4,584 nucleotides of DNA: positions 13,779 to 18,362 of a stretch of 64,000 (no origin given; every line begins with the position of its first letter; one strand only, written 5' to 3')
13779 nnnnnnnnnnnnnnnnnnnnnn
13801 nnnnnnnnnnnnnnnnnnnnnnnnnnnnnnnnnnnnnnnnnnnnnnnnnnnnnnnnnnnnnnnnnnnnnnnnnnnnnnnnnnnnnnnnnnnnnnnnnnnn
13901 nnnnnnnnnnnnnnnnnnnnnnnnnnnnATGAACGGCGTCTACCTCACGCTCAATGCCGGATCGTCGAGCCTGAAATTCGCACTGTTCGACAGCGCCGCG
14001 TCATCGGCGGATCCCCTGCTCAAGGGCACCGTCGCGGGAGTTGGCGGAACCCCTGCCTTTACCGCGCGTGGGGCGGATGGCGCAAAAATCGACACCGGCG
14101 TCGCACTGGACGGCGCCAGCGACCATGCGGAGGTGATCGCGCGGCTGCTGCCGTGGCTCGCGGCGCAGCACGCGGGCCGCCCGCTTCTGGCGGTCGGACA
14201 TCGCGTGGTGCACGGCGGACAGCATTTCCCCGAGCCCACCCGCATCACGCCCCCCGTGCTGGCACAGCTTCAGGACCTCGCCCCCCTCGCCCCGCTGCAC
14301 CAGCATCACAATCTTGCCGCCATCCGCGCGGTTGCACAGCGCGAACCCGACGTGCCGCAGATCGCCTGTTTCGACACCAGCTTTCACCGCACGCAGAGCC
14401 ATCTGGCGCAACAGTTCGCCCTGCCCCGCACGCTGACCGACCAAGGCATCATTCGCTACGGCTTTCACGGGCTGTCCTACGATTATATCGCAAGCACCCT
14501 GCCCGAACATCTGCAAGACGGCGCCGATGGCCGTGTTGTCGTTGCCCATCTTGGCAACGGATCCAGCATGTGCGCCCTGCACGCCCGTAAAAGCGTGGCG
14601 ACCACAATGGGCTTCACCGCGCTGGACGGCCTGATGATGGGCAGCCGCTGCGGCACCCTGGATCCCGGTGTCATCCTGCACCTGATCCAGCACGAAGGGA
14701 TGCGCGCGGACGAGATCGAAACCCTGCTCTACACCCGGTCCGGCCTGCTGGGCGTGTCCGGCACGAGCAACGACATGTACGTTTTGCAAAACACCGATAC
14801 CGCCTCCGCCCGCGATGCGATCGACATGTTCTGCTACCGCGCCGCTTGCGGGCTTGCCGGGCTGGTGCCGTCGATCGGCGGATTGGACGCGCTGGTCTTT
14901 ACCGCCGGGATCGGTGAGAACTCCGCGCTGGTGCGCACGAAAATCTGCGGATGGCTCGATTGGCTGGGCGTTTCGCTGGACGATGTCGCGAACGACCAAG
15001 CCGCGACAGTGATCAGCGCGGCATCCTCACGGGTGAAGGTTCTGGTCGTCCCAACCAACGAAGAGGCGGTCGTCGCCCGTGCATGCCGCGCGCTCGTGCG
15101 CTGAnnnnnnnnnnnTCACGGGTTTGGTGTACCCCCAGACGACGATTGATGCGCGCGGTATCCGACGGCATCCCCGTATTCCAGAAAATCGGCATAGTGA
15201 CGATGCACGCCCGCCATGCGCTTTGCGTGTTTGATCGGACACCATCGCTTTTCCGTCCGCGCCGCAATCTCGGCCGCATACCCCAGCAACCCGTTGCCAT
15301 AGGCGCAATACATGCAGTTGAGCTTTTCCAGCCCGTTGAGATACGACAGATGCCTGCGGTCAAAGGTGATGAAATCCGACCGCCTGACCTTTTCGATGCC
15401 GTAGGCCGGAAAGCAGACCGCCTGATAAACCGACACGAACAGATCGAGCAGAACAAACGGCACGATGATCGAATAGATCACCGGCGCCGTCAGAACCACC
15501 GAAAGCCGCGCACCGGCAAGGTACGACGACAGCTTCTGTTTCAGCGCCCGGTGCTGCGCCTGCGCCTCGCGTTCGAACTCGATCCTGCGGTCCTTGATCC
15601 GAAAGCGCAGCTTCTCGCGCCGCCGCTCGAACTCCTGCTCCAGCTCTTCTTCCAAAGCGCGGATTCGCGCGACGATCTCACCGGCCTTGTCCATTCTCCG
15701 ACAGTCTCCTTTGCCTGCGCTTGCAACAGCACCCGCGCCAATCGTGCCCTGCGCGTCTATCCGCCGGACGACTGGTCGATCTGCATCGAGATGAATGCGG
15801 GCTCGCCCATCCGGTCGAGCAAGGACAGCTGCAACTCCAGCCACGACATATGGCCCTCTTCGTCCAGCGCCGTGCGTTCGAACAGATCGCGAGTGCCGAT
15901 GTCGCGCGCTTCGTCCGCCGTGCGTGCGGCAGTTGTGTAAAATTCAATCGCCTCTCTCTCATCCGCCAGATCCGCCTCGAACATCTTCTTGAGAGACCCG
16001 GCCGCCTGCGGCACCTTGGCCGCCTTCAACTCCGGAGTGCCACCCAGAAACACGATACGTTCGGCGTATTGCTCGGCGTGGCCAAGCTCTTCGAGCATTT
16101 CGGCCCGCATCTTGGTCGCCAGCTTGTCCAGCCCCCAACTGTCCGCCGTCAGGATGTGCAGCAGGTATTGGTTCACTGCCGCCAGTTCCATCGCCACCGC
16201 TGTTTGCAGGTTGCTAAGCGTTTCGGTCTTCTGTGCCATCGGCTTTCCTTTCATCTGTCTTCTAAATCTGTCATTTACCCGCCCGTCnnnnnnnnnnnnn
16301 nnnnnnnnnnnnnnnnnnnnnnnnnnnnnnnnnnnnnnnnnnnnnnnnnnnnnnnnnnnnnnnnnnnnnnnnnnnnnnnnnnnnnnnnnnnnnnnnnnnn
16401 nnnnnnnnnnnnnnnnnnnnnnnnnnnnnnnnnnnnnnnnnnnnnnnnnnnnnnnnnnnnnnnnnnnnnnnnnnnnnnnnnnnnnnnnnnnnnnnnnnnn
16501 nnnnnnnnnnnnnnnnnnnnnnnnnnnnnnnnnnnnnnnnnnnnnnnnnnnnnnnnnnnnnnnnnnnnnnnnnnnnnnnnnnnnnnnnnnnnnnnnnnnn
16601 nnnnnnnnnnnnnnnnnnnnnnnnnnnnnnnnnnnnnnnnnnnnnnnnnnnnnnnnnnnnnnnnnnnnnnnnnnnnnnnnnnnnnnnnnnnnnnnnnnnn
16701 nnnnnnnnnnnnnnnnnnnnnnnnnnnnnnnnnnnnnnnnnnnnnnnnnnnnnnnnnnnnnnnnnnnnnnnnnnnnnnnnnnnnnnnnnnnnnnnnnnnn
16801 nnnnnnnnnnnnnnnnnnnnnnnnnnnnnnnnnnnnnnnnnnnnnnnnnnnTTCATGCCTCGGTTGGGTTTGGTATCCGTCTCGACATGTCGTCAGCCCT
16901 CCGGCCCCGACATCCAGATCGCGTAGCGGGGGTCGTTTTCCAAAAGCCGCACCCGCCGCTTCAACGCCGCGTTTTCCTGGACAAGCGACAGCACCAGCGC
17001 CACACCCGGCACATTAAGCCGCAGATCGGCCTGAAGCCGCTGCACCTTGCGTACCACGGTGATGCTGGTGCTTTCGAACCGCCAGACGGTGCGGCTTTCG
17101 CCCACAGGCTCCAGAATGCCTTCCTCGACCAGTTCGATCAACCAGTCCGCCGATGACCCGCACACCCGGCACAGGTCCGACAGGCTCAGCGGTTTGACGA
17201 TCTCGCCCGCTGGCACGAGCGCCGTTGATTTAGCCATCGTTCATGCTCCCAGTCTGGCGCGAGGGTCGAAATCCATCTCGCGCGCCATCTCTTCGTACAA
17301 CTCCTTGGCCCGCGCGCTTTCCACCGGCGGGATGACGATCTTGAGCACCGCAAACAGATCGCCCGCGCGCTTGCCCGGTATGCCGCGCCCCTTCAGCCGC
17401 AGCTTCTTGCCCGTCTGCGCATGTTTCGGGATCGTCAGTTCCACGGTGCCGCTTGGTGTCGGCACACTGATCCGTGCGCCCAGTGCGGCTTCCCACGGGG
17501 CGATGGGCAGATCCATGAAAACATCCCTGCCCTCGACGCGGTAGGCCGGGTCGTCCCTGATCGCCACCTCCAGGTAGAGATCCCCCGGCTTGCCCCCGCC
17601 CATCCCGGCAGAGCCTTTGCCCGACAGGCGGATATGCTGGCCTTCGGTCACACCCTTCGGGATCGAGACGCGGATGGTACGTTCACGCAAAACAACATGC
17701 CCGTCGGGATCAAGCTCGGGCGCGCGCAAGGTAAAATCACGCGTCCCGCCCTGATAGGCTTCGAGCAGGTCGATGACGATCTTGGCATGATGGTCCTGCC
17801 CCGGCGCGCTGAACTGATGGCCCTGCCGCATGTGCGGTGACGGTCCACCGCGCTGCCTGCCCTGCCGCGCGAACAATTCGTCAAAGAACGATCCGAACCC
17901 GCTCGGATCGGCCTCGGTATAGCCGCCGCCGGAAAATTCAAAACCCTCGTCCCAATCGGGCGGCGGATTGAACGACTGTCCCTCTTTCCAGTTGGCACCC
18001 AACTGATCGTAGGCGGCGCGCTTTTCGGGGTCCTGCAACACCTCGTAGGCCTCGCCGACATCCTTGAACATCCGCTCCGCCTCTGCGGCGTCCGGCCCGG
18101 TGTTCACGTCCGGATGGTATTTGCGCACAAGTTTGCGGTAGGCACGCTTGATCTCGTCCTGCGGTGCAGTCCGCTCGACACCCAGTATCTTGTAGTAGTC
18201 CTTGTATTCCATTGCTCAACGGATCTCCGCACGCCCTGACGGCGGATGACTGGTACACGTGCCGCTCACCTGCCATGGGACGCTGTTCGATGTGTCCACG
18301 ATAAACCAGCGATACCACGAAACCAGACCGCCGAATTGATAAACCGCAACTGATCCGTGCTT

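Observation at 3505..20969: A roughly 17.5 kb two-promoter island for anoxic/salt survival on a plasmid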

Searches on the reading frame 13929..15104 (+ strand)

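Call 33: search_protein_families(library=ncbifam, proteins=[window:13929-15104:+])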
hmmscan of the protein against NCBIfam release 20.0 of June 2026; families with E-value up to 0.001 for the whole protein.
window:13929-15104:+ (391 aa): 8 families
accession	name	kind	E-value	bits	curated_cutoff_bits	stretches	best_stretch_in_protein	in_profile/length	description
NF005462.0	PRK07058.1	equivalog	8.1e-134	446.5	486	1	3-389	4-389/396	acetate/propionate family kinase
TIGR00016.1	ackA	subfamily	6.1e-104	347.9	293.4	1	5-389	6-403/405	acetate/propionate family kinase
NF009063.0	PRK12397.1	equivalog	2e-92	309.9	659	1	5-385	5-388/404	acetate/propionate family kinase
NF009045.0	PRK12379.1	equivalog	2.3e-89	300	580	1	4-384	6-387/402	propionate kinase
NF009099.0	PRK12440.1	equivalog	2.5e-78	263.8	693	1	2-386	3-393/397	acetate/propionate family kinase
NF005520.0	PRK07157.1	equivalog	1.1e-74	252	561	1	6-387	6-395/400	acetate kinase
NF002834.0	PRK03011.1-5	subfamily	2.4e-15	56.5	222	1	179-346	154-323/357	butyrate kinase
TIGR02707.1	butyr_kinase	equivalog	9e-09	34.8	289.1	1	186-345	158-319/351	butyrate kinase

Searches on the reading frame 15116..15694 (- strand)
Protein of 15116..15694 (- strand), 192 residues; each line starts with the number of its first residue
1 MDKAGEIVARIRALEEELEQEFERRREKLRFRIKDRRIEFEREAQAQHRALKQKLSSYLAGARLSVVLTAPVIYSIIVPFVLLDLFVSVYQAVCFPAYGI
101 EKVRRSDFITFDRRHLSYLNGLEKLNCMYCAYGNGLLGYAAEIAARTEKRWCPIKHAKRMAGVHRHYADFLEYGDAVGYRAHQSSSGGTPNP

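Call 37: search_protein_families(library=pfam, max_evalue=0.01, proteins=[window:15116-15694:-])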
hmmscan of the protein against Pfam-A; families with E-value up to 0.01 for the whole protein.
window:15116-15694:- (192 aa): 0 families

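Call 64: search_protein_families(library=pfam, max_evalue=0.5, proteins=[window:15116-15694:-])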
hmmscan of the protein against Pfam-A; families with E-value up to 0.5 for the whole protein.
window:15116-15694:- (192 aa): 0 families

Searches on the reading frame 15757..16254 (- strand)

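Call 5: search_protein_families(library=pfam, proteins=[window:15757-16254:-])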
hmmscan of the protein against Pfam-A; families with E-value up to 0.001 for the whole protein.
window:15757-16254:- (165 aa): 3 families
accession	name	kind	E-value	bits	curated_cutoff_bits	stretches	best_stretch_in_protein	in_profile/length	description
PF00210.30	Ferritin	-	7.4e-31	107.4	24.5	1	15-149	3-142/142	Ferritin-like domain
PF02915.23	Rubrerythrin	-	1.4e-06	29.2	22.8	1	15-137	2-131/137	Rubrerythrin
PF12902.13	Ferritin-like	-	0.00011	22.6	22.3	1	16-95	1-81/221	Ferritin-like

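Call 33: search_protein_families(library=ncbifam, proteins=[window:15757-16254:-])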
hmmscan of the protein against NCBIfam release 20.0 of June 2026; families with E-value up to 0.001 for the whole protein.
window:15757-16254:- (165 aa): 7 families
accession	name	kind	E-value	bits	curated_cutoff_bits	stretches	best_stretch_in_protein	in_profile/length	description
TIGR00754.1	bfr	equivalog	9.8e-32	110.1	125.55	1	8-160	3-155/157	bacterioferritin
NF058679.1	EncB_fam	subfamily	2.7e-07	30.6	90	0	91-154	24-84/117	encapsulin nanocompartment ferritin-likeEncB family encapsulin nanocompartment ferritin-like cargo protein cargo protein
NF052461.1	DNAProtecDpsACyan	equivalog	5.7e-05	22.9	300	1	16-135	32-160/176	DNA starvation/stress protection protein DpsA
NF040955.1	Arch_DPS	equivalog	6.6e-05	22.6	250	1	13-141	19-157/177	DNA protection during starvation protein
NF045767.1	RuberyRbr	equivalog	0.00013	22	200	1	8-136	5-135/194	rubrerythrin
NF009990.0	PRK13456.1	equivalog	0.00039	20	158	0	11-140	22-161/188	DNA protection protein DPS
TIGR04535.1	ferrit_encaps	subfamily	0.0007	19.6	125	0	86-116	13-42/114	encapsulin-associated ferritin-like protein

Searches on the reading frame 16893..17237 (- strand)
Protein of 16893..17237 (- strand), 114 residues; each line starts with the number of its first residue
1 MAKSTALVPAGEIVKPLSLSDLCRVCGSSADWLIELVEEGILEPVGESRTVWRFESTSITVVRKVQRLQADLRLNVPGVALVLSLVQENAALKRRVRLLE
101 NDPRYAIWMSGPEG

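Call 5: search_protein_families(library=pfam, proteins=[window:16893-17237:-])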
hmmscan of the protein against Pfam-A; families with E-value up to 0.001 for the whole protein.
window:16893-17237:- (114 aa): 1 family
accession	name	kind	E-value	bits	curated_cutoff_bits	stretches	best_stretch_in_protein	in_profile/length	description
PF13591.12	MerR_2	-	1.8e-19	69.7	29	1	17-101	1-84/84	MerR HTH family regulatory protein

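Call 33: search_protein_families(library=ncbifam, proteins=[window:16893-17237:-])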
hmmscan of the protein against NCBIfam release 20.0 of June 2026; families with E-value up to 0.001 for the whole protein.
window:16893-17237:- (114 aa): 2 families
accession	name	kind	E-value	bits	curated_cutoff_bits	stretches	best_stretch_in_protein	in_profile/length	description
NF007617.0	PRK10265.1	equivalog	6.6e-17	61.3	138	1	17-101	8-92/101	chaperone modulator CbpM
NF047375.1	HeatShock_HspR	equivalog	9e-06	25.6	105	1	39-101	26-88/92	heat shock protein transcriptional repressor HspR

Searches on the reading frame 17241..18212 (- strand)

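Call 5: search_protein_families(library=pfam, proteins=[window:17241-18212:-])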
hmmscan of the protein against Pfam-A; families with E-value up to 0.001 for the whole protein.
window:17241-18212:- (323 aa): 2 families
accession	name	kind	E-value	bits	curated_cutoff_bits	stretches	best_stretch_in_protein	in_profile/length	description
PF01556.23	DnaJ_C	-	2.6e-41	141.6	26.6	1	143-295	3-152/152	DnaJ C terminal domain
PF00226.36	DnaJ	-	1.1e-26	93.2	27.8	1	5-69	1-63/63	DnaJ domain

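Call 33: search_protein_families(library=ncbifam, proteins=[window:17241-18212:-])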
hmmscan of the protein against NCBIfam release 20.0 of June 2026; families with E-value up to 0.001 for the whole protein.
window:17241-18212:- (323 aa): 14 families
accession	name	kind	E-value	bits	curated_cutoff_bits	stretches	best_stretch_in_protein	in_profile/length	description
TIGR02349.1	DnaJ_bact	equivalog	2.3e-74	250.9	377.2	2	5-163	1-141/354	molecular chaperone DnaJ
NF007618.0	PRK10266.1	equivalog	6.4e-74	249.2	403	1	1-320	1-302/306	curved DNA-binding protein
NF010892.0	PRK14299.1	equivalog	4.1e-68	229.8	392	1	1-312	1-286/291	chaperone protein DnaJ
NF008035.0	PRK10767.1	subfamily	1.1e-67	228.7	338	2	175-313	207-348/374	molecular chaperone DnaJ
NF010872.0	PRK14279.1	equivalog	1.1e-57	195.9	556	2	173-320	237-389/394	molecular chaperone DnaJ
NF010894.0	PRK14301.1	equivalog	1.4e-55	188.8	548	2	173-313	208-351/373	chaperone protein DnaJ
NF010871.0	PRK14278.1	equivalog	7e-55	186.4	502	2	4-162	3-136/378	molecular chaperone DnaJ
NF010874.0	PRK14281.1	equivalog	3.9e-50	171.1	619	2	4-124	3-112/397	chaperone protein DnaJ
NF010885.0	PRK14292.1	equivalog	1.4e-48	165.7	585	2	175-313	210-349/371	chaperone protein DnaJ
NF037946.1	terminal_TopJ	equivalog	8.9e-35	120.4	300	2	3-78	4-76/810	terminal organelle assembly protein TopJ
TIGR03835.1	termin_org_DnaJ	equivalog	3.2e-25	88.7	512.25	1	4-73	2-68/871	terminal organelle assembly protein TopJ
NF050028.1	CldAdptActJ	equivalog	2.9e-13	50.1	150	1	5-68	3-69/93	cold adaptation protein ActJcold adaptation protein ActJ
NF006948.0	PRK09430.1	equivalog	4.4e-08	33.1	162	1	4-59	200-260/267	co-chaperone DjlA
TIGR00714.1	hscB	equivalog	6.4e-05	23.1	46.75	1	19-68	6-56/156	Fe-S protein assembly co-chaperone HscB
